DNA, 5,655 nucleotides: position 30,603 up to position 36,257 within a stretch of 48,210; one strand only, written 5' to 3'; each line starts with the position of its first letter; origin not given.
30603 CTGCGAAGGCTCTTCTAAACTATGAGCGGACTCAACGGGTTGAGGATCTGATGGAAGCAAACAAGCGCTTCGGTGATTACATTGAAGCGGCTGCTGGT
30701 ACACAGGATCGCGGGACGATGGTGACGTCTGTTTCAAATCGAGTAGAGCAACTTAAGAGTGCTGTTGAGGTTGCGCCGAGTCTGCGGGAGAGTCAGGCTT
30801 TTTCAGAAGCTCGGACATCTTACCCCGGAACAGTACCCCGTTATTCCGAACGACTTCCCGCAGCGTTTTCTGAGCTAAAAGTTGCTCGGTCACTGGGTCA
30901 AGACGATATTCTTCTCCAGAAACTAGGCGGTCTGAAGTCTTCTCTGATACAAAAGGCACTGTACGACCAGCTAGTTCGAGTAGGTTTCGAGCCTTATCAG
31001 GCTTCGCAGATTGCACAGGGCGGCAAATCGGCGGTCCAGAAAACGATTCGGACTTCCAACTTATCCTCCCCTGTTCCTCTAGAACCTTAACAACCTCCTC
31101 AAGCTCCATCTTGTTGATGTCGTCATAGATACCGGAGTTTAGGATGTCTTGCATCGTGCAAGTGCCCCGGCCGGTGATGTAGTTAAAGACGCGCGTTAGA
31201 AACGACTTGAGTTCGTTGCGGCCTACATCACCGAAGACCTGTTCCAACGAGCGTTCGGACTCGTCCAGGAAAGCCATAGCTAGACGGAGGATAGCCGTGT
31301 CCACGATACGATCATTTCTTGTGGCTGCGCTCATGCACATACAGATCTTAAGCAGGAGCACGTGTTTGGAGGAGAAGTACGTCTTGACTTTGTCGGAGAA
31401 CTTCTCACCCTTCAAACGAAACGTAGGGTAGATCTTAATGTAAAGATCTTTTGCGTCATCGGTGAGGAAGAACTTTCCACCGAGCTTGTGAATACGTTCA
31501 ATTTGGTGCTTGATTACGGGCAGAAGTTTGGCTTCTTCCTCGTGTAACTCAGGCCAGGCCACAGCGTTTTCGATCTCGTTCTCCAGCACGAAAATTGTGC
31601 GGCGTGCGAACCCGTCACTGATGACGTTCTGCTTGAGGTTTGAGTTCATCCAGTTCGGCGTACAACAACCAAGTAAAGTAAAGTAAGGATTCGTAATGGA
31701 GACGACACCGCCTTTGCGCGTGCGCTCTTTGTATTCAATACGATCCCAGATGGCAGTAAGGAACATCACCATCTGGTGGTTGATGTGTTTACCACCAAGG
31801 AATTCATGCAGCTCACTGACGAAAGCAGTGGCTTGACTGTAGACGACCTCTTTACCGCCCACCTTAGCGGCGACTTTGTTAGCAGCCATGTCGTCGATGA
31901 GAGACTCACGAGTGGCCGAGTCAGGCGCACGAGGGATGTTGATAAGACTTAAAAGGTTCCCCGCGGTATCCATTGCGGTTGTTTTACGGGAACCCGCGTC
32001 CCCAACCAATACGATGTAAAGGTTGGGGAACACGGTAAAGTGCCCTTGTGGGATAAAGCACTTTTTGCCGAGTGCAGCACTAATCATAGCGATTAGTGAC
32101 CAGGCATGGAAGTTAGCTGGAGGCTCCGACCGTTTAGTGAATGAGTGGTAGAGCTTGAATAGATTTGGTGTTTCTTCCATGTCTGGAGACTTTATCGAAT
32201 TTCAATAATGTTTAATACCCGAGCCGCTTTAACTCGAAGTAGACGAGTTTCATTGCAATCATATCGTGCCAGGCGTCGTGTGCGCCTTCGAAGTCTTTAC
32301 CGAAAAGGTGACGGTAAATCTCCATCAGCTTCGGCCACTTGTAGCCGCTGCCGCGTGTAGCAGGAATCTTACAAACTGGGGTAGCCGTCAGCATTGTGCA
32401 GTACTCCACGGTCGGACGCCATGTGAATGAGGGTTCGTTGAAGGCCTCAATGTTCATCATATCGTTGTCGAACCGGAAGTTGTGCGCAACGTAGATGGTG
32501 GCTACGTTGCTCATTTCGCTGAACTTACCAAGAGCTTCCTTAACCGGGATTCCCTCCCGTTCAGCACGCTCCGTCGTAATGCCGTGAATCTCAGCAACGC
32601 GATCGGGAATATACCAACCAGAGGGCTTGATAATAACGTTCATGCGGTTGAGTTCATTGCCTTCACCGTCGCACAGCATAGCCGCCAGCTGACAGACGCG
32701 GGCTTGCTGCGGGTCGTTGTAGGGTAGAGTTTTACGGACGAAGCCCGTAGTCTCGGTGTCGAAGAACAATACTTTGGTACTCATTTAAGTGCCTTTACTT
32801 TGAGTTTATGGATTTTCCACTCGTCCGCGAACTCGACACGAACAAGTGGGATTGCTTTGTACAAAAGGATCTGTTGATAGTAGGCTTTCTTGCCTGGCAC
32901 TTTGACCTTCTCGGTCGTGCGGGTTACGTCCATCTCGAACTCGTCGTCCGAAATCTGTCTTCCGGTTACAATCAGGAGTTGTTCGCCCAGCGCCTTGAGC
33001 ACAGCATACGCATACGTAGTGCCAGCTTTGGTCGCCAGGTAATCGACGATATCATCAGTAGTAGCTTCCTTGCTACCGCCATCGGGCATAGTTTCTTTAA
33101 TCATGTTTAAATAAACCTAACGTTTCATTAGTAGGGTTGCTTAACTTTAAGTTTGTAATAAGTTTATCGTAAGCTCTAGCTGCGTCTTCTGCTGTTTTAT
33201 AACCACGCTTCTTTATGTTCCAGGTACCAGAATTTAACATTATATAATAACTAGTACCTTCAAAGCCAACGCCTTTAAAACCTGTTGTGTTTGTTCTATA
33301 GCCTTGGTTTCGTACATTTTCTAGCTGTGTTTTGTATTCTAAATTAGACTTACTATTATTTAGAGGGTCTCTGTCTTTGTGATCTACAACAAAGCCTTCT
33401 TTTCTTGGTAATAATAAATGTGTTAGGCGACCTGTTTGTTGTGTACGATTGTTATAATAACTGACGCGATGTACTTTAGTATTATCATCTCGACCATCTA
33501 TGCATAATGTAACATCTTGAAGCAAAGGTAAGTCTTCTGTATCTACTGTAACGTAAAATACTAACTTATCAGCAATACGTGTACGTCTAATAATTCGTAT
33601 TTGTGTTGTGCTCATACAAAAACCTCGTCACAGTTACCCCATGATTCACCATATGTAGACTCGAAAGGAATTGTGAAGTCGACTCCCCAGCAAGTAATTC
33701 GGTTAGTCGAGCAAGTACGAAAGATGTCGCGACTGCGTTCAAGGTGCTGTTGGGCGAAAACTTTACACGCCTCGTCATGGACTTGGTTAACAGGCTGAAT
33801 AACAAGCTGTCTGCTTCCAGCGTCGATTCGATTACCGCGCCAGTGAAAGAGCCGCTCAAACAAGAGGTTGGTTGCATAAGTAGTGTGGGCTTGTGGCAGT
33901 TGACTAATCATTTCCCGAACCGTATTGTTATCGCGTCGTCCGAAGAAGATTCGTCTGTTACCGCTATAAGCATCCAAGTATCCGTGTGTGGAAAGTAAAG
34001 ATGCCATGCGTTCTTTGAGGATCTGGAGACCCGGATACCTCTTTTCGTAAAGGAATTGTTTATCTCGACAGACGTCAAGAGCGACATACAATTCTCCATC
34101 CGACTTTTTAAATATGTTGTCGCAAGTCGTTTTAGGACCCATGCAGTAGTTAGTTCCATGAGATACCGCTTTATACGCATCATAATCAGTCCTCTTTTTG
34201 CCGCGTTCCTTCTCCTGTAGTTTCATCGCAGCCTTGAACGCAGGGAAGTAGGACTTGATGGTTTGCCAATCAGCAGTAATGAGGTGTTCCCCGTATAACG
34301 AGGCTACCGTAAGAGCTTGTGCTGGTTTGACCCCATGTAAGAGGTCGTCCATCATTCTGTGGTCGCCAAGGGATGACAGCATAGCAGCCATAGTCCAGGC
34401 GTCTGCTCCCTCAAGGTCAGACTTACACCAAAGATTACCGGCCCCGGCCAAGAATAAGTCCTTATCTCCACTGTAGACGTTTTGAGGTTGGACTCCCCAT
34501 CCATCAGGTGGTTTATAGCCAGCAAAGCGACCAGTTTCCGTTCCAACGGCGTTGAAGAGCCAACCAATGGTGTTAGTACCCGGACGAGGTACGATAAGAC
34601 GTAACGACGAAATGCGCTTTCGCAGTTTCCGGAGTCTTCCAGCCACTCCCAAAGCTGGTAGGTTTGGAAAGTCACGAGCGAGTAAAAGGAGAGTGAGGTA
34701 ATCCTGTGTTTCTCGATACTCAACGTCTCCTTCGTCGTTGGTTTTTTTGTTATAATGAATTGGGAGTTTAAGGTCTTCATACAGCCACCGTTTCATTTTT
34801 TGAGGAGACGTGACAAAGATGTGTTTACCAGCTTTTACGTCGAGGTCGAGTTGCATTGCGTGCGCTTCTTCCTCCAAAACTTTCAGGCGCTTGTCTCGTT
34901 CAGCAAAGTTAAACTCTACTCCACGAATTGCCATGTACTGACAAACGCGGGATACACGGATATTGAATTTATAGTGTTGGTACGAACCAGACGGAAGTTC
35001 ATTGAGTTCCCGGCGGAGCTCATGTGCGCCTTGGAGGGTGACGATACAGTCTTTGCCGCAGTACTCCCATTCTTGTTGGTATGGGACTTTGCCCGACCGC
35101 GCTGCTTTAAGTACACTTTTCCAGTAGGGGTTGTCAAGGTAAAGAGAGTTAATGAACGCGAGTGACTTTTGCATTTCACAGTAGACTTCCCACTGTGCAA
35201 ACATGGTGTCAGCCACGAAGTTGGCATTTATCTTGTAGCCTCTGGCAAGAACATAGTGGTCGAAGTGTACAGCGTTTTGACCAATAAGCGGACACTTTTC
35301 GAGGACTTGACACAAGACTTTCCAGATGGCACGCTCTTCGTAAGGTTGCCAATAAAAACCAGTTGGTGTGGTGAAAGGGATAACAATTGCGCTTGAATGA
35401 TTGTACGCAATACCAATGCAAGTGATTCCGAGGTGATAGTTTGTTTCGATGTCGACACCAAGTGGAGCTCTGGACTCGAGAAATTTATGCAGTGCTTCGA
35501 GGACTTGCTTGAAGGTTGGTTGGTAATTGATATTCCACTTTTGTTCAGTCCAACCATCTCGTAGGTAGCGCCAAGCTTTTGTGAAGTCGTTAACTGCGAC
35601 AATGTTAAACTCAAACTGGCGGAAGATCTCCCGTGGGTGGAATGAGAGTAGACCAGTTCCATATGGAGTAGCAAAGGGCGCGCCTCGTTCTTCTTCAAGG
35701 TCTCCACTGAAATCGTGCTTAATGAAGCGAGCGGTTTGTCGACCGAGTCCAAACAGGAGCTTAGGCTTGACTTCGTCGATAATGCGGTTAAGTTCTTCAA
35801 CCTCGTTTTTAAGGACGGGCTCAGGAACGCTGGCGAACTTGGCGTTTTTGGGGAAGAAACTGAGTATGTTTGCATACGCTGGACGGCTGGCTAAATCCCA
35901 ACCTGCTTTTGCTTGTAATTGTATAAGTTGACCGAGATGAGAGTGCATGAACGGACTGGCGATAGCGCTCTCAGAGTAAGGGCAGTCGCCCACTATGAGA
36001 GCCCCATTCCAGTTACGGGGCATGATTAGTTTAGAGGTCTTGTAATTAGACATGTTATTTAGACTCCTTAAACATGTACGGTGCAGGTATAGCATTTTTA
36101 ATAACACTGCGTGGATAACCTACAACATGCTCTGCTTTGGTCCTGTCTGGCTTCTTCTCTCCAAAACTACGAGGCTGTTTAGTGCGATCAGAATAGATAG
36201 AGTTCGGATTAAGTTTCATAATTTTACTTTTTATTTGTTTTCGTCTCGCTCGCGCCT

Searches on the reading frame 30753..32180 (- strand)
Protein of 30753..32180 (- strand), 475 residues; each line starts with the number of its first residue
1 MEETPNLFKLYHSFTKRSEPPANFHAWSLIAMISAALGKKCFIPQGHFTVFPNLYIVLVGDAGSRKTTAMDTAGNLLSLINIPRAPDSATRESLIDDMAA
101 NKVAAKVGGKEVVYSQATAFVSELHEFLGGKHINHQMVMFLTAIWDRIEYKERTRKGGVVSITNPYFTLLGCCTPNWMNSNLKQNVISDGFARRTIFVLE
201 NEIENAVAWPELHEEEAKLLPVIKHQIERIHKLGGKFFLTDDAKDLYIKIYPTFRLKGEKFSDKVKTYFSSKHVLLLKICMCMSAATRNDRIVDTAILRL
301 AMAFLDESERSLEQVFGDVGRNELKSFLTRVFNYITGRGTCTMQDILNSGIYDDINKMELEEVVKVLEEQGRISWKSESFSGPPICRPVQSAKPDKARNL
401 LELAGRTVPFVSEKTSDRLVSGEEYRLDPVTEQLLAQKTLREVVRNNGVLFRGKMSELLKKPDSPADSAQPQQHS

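Call 14: search_protein_families(library=pfam, proteins=[window:30753-32180:-])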
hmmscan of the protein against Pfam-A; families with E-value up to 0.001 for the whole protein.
window:30753-32180:- (475 aa): 1 family
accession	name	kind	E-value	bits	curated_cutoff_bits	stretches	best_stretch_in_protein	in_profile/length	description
PF13148.11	DUF3987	-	4.8e-12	46.2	27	2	22-77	4-60/364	Protein of unknown function (DUF3987)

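Call 38: search_protein_families(library=phrogs, proteins=[window:30753-32180:-], max_evalue=0.01)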
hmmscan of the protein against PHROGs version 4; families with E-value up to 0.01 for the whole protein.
window:30753-32180:- (475 aa): 4 families
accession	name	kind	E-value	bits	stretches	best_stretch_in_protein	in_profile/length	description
phrog_14296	-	DNA, RNA and nucleotide metabolism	1.4e-54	186.7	1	7-357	4-359/417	DNA primase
phrog_10514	-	DNA, RNA and nucleotide metabolism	2.9e-10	40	1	16-205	354-541/750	DNA primase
phrog_5311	-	DNA, RNA and nucleotide metabolism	2.4e-09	37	2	11-90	270-348/692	helicase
phrog_3022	-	DNA, RNA and nucleotide metabolism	4.2e-09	36.4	1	20-313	376-683/788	DNA primase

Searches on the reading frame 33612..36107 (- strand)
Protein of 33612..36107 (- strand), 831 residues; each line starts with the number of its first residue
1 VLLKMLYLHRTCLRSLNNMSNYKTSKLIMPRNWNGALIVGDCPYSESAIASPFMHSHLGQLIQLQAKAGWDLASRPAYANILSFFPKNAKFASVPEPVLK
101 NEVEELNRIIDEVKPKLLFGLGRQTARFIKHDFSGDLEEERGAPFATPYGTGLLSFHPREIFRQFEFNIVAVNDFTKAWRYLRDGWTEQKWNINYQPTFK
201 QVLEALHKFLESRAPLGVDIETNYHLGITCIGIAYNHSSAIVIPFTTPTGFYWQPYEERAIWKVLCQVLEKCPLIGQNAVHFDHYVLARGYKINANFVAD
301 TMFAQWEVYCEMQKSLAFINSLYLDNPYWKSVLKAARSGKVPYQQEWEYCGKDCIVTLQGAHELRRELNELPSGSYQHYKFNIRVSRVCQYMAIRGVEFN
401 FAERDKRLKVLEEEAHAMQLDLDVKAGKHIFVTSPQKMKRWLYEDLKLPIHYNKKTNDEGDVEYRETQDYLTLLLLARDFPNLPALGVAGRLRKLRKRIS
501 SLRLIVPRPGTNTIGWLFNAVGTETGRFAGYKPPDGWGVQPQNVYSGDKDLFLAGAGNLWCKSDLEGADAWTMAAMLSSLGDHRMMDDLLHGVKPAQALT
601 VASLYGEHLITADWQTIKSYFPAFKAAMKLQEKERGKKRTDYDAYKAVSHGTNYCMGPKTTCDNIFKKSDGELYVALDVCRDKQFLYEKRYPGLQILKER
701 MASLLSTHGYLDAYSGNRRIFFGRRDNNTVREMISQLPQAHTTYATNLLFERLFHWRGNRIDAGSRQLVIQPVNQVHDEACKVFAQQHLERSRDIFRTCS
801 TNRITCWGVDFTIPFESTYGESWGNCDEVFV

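Call 14: search_protein_families(library=pfam, proteins=[window:33612-36107:-])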
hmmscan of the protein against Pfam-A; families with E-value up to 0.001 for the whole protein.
window:33612-36107:- (831 aa): 2 families
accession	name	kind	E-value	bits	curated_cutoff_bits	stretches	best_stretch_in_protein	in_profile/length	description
PF01612.26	DNA_pol_A_exo1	-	2.8e-10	40.7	23.6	1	202-368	9-172/173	3'-5' exonuclease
PF00476.26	DNA_pol_A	-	7.6e-07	28.8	34.3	1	410-533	10-126/381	DNA polymerase family A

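Call 16: search_protein_families(library=phrogs, proteins=[window:33612-36107:-], max_evalue=0.01)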
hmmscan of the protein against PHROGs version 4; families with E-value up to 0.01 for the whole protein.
window:33612-36107:- (831 aa): 1 family
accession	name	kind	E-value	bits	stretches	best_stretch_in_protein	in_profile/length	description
phrog_17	-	DNA, RNA and nucleotide metabolism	7.6e-44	151.1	1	28-828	474-1235/1445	DNA polymerase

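Call 18: find_related_loci(query=window:33612-36107:-, collection=viral_contigs, flank=4000)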
Query window:33612-36107:- (831 aa) in viral_contigs; peptide patterns used: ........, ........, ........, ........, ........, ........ (x = any residue, [..] = any of these).
1 stretches matched a pattern, but none encodes a relative of the query by tblastn (E <= 1e-3).

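Call 21: find_homologous_proteins(query=window:33612-36107:-, max_evalue=1e-20)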
Query window:33612-36107:- (831 aa): 69 proteins with E <= 1e-20 among 8000 candidates.
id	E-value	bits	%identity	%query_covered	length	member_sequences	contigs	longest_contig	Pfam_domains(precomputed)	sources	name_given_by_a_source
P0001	0.0e+0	1647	83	98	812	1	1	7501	PF01612.27,PF00476.27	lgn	-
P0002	0.0e+0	1619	82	98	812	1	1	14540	PF01612.27,PF00476.27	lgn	-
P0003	0.0e+0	1285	66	97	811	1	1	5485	PF01612.27,PF00476.27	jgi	jgi:DNA polymerase I-like protein with 3'-5' exonuclease and polymerase domains/uracil-DNA glycosyla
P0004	0.0e+0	1253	66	98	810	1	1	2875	PF01612.27,PF00476.27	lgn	-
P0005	0.0e+0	1248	65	97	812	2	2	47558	PF01612.27,PF00476.27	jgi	jgi:DNA polymerase I-like protein with 3'-5' exonuclease and polymerase domains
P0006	0.0e+0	1238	65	97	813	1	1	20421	PF01612.27,PF03167.26,PF00476.27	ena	-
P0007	0.0e+0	1230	65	97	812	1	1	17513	PF01612.27,PF00476.27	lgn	-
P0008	0.0e+0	1204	66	94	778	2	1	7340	PF01612.27,PF00476.27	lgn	-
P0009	0.0e+0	1099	59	97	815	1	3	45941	PF01612.27,PF00476.27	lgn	-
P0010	0.0e+0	1089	59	97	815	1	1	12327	PF01612.27,PF00476.27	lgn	-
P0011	0.0e+0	1076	58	97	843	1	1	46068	PF01612.27,PF00476.27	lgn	-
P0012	2.3e-287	974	55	97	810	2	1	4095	PF03167.26,PF00476.27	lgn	-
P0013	9.2e-283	958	55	76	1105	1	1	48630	PF01612.27,PF00476.27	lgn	-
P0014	6.7e-279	946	52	97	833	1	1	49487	PF01612.27,PF00476.27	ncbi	-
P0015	6.2e-278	942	54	76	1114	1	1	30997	PF03167.26,PF00476.27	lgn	-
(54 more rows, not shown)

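Call 22: find_encoding_contigs(protein=P0001, flank=10000, max_places=2)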
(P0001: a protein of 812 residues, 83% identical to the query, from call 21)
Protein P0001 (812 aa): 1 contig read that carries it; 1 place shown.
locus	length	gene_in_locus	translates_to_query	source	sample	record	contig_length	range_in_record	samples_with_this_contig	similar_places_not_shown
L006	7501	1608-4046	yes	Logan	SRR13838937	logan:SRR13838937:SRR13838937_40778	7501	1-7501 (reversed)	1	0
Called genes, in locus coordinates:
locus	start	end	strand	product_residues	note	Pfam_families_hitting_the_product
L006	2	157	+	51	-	?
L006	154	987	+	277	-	PF01068:DNA_ligase_A_M, PF04679:DNA_ligase_A_C (faint)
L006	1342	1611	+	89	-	-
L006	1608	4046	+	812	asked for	PF01612:DNA_pol_A_exo1 (weak), PF00476:DNA_pol_A (weak)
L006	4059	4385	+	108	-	-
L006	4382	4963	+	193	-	PF00929:RNase_T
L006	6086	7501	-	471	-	?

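Call 23: find_encoding_contigs(protein=P0002, flank=10000, max_places=2)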
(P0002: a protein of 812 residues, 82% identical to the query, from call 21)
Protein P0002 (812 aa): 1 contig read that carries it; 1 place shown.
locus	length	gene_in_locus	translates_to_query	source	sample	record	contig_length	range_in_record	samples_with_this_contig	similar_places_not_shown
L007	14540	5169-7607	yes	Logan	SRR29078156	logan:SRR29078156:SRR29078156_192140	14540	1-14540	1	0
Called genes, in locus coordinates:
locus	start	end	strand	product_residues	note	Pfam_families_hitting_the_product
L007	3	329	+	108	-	?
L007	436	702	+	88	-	-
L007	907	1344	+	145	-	-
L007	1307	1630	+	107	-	-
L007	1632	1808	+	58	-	-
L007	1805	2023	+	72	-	-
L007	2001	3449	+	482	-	PF01555:N6_N4_Mtase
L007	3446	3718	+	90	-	-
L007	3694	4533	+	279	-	PF01068:DNA_ligase_A_M, PF14743:DNA_ligase_OB_2 (weak)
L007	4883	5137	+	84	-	-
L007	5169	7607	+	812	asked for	PF01612:DNA_pol_A_exo1, PF00476:DNA_pol_A (faint)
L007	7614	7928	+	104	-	-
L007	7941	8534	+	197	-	PF00929:RNase_T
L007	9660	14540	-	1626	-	?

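Call 24: find_encoding_contigs(protein=P0005, flank=10000, max_places=2)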
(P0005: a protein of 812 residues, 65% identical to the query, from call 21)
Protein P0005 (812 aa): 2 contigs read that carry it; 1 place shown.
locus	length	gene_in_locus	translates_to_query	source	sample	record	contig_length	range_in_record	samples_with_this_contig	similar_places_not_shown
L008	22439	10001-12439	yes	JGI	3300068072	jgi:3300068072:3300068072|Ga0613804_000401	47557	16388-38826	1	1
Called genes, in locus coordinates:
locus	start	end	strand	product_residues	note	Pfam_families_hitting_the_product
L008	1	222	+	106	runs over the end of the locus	-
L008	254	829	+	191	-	-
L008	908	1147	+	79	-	-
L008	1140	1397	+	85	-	-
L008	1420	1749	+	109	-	-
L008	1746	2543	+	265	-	-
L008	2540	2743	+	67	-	-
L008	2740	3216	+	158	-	-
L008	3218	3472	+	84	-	-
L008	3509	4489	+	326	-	-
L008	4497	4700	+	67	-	-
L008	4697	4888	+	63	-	-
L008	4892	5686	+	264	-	PF13479:AAA_24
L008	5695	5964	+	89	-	-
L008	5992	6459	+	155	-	-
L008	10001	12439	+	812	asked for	PF01612:DNA_pol_A_exo1 (weak), PF00476:DNA_pol_A (weak)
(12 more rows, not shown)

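Call 112: find_encoding_contigs(protein=P0014, flank=10000, max_places=2)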
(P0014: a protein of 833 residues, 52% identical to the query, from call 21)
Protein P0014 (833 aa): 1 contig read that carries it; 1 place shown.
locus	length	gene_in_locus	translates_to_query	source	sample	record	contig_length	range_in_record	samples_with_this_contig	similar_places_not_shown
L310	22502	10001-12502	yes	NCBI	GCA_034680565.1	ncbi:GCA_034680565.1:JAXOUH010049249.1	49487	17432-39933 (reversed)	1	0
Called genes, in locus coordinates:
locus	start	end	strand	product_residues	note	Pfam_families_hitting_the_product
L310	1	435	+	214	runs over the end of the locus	PF00535:Glycos_transf_2 (faint), PF10111:Glyco_tranf_2_2 (faint), PF02709:Glyco_transf_7C (weak)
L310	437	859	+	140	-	-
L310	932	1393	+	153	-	-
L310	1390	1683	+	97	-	-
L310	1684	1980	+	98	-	-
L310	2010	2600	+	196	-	-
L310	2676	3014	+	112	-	-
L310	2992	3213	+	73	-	-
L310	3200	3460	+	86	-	-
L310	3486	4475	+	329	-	PF12705:PDDEXK_1 (weak)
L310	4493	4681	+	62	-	-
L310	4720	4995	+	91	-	-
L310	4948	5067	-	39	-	-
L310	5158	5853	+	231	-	PF13479:AAA_24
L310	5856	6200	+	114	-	-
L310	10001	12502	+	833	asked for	PF01612:DNA_pol_A_exo1 (faint), PF00476:DNA_pol_A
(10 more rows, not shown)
